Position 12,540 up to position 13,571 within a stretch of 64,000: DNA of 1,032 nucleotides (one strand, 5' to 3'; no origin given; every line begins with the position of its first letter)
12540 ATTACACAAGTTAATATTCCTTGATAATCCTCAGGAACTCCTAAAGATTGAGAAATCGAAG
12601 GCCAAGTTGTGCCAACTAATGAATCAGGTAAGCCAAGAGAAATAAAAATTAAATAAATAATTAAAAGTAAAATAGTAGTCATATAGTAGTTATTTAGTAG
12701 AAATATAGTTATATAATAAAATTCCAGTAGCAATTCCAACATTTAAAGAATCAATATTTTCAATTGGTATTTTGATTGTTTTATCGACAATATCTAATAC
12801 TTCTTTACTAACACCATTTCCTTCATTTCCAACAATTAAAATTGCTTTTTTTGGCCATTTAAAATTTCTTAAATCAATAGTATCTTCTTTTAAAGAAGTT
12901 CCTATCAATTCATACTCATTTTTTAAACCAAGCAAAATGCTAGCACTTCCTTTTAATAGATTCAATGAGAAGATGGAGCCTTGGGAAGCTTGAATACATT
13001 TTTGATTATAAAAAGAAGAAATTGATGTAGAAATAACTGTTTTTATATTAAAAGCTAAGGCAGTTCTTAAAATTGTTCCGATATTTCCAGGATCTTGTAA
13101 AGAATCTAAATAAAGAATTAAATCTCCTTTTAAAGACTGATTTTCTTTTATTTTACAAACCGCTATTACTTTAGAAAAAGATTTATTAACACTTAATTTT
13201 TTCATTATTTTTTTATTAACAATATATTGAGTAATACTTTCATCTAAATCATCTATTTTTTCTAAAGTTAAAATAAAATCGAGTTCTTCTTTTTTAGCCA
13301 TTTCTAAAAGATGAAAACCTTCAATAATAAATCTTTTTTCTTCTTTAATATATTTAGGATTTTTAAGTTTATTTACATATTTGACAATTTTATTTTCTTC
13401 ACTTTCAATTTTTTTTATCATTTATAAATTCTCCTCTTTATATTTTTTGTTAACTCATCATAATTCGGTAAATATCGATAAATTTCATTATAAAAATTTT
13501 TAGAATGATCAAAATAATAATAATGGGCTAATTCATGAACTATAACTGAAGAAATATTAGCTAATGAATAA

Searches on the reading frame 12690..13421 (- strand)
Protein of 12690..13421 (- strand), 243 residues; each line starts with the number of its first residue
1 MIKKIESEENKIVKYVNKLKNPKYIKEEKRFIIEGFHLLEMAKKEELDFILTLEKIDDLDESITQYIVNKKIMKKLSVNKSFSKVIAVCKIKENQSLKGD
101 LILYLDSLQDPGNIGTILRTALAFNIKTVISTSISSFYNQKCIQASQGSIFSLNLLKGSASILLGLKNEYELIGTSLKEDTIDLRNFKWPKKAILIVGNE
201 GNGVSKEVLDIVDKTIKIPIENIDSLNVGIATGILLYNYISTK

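Call 5: search_protein_families(library=ncbifam, proteins=[window:12690-13421:-], max_evalue=0.1)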
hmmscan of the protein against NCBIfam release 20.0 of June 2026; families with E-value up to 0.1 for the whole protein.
window:12690-13421:- (243 aa): 9 families
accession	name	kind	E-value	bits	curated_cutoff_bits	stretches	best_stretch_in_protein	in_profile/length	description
TIGR00186.1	rRNA_methyl_3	equivalog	5.7e-31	107.8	160.15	1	37-241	35-238/240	23S rRNA (guanosine(2251)-2'-O)-methyltransferase RlmB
NF000477.1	NshR_TsnR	equivalog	4e-15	56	425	1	67-240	83-261/266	NshR/TsnR family 23S rRNA methyltransferase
NF008117.0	PRK10864.1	equivalog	1e-14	54.5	267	1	95-239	191-338/344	tRNA/rRNA methyltransferase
NF008295.0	PRK11081.1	equivalog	1.2e-14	54.5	227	1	98-238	17-160/230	tRNA (guanosine(18)-2'-O)-methyltransferase TrmH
NF008386.0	PRK11181.1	equivalog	8.3e-12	44.9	366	1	96-240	91-239/244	23S rRNA (guanosine(2251)-2'-O)-methyltransferase RlmB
NF000035.1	nosihep_NshR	exception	1.5e-07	31.2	500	1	87-238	104-259/274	NshR family nosiheptide/thiostrepton resistance 23S rRNA methyltransferase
TIGR00185.1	tRNA_yibK_trmL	equivalog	2.1e-06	27.7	190.6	1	109-240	10-145/154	tRNA (uridine(34)/cytosine(34)/5-carboxymethylaminomethyluridine(34)-2'-O)-methyltransferase TrmL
TIGR00050.1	rRNA_methyl_1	subfamily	0.00061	19.7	167.15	1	192-238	105-152/233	TrmJ/YjtD family RNA methyltransferase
NF007752.0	PRK10433.1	equivalog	0.007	15.9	212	1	188-239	103-153/228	tRNA/rRNA methyltransferase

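Call 40: search_solved_structures(query=window:12690-13421:-, max_evalue=0.001)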
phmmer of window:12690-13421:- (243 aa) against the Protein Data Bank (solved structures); distinct sequences matched with E-value up to 0.001: 21.
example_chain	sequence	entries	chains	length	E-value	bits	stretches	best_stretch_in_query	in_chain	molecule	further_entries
7qiu_A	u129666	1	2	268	5.1e-26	95.3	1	2-238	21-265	rRNA methylase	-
2i6d_A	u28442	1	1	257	3.7e-16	63.1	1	13-236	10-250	RNA methyltransferase, TrmH family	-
1zjr_A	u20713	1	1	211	1.4e-15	61.1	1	97-238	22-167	tRNA (Guanosine-2'-O-)-methyltransferase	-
1ipa_A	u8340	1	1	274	1.9e-15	60.8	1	5-240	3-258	RNA 2'-O-RIBOSE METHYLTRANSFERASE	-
5kzk_A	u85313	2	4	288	2.8e-15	60.2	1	93-238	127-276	Probable RNA methyltransferase, TrmH family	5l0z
3gyq_A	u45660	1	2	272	1.5e-10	44.7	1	83-240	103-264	rRNA (adenosine-2'-O-)-methyltransferase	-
7edc_A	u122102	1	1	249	4.9e-10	43.1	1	98-238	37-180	tRNA (guanosine(18)-2'-O)-methyltransferase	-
1gz0_A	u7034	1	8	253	9.1e-10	42.2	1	96-240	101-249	HYPOTHETICAL TRNA/RRNA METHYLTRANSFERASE YJFH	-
1x7o_A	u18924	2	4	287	2e-09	41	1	103-240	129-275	rRNA methyltransferase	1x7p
2ha8_A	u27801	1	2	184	7.7e-09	39.1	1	101-240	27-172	TAR (HIV-1) RNA loop binding protein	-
1v2x_A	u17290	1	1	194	8.2e-09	39.1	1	98-238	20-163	tRNA (Gm18) methyltransferase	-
4x3l_A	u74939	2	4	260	1.3e-08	38.4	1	4-240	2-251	RNA 2'-O ribose methyltransferase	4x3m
3nk6_A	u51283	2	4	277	1.8e-08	37.9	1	91-238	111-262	23S rRNA methyltransferase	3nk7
7aoi_XO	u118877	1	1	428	2.4e-08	37.5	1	98-152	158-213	SpoU rRNA Methylase family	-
9h1k_A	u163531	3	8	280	5e-08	36.5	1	4-240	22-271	23S rRNA methyltransferase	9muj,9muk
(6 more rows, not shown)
